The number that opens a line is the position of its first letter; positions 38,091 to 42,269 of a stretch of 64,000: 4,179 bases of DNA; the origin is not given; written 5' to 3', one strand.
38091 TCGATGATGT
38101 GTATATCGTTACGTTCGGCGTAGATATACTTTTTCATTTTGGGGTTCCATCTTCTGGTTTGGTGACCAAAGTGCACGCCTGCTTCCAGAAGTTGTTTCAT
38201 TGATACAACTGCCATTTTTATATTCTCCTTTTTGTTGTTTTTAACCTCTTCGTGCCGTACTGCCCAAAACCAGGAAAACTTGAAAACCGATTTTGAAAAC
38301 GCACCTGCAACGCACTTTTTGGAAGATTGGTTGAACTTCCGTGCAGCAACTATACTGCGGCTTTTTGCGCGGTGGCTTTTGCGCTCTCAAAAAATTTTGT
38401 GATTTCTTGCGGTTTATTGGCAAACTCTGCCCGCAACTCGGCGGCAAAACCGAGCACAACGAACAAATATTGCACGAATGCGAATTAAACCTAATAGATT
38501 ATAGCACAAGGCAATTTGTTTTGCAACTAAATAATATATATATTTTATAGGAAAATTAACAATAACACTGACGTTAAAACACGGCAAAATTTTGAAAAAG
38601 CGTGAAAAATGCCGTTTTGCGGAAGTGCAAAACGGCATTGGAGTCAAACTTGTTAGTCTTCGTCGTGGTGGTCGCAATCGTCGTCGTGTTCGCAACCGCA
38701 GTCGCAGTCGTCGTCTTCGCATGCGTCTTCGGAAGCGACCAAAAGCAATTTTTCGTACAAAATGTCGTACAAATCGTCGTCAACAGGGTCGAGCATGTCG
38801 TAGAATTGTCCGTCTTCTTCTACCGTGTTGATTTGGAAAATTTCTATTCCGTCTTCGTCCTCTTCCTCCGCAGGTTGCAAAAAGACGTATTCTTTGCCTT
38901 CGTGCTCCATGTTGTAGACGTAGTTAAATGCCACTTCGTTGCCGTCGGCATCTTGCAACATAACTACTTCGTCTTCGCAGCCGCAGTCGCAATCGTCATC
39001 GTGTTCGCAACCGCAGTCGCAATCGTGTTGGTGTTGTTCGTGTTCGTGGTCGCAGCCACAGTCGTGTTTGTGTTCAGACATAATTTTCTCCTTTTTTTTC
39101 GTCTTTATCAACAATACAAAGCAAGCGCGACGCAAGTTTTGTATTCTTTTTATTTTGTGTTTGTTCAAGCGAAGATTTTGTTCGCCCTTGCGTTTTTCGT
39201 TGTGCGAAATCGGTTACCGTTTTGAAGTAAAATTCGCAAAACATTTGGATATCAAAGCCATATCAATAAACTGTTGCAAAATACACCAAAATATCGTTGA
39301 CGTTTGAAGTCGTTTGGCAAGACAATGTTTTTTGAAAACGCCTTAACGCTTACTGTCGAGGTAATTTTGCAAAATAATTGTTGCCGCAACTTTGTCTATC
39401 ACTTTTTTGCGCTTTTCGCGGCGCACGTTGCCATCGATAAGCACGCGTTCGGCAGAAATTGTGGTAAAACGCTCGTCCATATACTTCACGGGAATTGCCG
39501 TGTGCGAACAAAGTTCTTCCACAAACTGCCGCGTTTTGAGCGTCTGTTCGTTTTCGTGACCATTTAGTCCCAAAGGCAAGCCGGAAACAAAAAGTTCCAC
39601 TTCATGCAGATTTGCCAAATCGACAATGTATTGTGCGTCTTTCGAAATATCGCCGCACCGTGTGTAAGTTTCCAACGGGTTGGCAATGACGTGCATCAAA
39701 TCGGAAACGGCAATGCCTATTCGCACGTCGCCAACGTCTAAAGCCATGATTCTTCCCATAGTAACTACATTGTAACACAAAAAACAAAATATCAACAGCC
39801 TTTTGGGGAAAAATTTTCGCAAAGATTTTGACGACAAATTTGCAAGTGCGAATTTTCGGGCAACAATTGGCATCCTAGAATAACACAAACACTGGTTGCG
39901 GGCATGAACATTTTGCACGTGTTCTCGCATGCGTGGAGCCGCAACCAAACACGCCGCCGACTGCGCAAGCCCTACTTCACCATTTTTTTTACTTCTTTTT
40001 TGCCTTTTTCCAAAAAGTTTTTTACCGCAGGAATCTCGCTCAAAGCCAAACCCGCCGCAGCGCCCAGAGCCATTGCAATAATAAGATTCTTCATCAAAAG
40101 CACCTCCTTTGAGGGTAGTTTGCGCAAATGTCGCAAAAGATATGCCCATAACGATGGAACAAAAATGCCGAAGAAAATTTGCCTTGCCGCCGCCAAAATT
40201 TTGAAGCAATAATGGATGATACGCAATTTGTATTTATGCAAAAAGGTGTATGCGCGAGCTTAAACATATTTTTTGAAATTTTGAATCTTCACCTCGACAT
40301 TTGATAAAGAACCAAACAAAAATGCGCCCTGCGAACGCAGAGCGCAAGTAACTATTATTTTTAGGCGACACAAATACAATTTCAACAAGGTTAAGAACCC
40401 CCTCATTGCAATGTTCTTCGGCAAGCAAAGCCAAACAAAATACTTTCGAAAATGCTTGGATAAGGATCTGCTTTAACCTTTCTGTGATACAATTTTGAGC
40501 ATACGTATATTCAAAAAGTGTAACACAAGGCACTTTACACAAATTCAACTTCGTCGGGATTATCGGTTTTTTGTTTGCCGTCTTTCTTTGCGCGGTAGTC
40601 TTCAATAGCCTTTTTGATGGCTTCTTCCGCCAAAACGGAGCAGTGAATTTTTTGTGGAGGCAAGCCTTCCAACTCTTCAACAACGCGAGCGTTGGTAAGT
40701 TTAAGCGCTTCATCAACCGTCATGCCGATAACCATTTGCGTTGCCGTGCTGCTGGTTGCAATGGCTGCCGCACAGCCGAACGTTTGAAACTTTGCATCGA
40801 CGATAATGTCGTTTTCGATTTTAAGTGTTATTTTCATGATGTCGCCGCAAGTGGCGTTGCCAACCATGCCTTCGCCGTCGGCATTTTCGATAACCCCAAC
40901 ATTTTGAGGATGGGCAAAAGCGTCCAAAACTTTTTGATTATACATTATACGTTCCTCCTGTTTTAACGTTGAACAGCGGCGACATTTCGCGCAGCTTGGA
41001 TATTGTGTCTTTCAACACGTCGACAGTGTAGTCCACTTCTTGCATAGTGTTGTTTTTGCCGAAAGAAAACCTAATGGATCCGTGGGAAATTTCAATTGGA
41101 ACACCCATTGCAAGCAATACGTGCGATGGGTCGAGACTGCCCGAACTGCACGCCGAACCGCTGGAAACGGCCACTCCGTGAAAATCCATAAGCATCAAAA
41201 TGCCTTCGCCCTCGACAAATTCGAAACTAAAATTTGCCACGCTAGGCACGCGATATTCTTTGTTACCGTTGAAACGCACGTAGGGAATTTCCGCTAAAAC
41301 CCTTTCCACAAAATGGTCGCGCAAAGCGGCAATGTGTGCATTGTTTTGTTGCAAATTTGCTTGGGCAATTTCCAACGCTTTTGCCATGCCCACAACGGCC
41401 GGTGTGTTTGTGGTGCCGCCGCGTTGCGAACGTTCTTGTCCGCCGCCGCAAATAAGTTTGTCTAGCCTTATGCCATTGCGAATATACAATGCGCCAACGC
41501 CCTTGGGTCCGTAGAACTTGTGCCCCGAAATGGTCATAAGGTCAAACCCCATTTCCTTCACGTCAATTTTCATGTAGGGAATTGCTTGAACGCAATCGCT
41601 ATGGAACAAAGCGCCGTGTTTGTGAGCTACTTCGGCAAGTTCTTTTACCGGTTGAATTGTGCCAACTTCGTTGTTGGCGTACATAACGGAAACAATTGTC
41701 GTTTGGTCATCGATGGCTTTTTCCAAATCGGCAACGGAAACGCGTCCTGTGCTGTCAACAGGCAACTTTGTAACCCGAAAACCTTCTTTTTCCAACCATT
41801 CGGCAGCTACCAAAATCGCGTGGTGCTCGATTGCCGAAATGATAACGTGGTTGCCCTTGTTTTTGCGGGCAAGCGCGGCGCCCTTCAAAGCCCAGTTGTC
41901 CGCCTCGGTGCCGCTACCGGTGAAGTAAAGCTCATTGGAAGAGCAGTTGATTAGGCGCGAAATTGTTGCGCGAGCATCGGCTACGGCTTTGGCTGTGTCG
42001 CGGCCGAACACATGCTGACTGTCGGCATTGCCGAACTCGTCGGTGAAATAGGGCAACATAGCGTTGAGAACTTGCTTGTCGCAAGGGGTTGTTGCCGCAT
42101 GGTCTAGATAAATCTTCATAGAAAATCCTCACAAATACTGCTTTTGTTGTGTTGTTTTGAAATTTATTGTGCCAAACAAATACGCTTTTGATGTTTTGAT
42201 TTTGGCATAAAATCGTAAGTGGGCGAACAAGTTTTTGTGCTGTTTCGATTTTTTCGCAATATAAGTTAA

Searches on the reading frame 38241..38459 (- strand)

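Call 33: search_protein_families(library=pfam, proteins=[window:38241-38459:-], max_evalue=0.001)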
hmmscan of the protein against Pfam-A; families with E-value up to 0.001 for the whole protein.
window:38241-38459:- (72 aa): 1 family
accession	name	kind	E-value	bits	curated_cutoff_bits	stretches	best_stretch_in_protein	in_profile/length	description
PF14368.11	LTP_2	-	0.00085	19.8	22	1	7-55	19-67/100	Probable lipid transfer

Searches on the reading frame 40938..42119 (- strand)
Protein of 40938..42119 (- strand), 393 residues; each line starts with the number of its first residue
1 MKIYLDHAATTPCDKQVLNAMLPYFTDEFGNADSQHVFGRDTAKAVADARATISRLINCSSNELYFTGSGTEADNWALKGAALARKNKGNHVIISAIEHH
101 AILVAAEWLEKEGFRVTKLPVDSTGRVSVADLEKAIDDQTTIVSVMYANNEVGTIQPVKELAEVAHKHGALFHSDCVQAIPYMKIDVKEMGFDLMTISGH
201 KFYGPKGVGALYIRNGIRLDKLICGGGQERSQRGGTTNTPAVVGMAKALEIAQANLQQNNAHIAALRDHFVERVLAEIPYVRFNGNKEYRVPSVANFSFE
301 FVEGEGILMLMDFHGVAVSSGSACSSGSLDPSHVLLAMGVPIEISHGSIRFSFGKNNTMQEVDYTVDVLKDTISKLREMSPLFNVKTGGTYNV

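Call 43: search_protein_families(library=pfam, proteins=[window:40938-42119:-], max_evalue=0.00001)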
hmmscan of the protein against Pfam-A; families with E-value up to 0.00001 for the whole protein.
window:40938-42119:- (393 aa): 4 families
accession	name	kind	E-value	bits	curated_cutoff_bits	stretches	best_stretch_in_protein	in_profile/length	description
PF00266.25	Aminotran_5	-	2.2e-89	300.5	21.5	1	3-364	1-370/371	Aminotransferase class-V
PF01212.27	Beta_elim_lyase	-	3e-09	37.1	27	1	64-202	50-200/288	Beta-eliminating lyase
PF00155.27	Aminotran_1_2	-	1.3e-07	31.6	19.7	1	67-325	71-337/361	Aminotransferase class I and II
PF01041.23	DegT_DnrJ_EryC1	-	2.7e-06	27.3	19.8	1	67-181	45-151/360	DegT/DnrJ/EryC1/StrS aminotransferase family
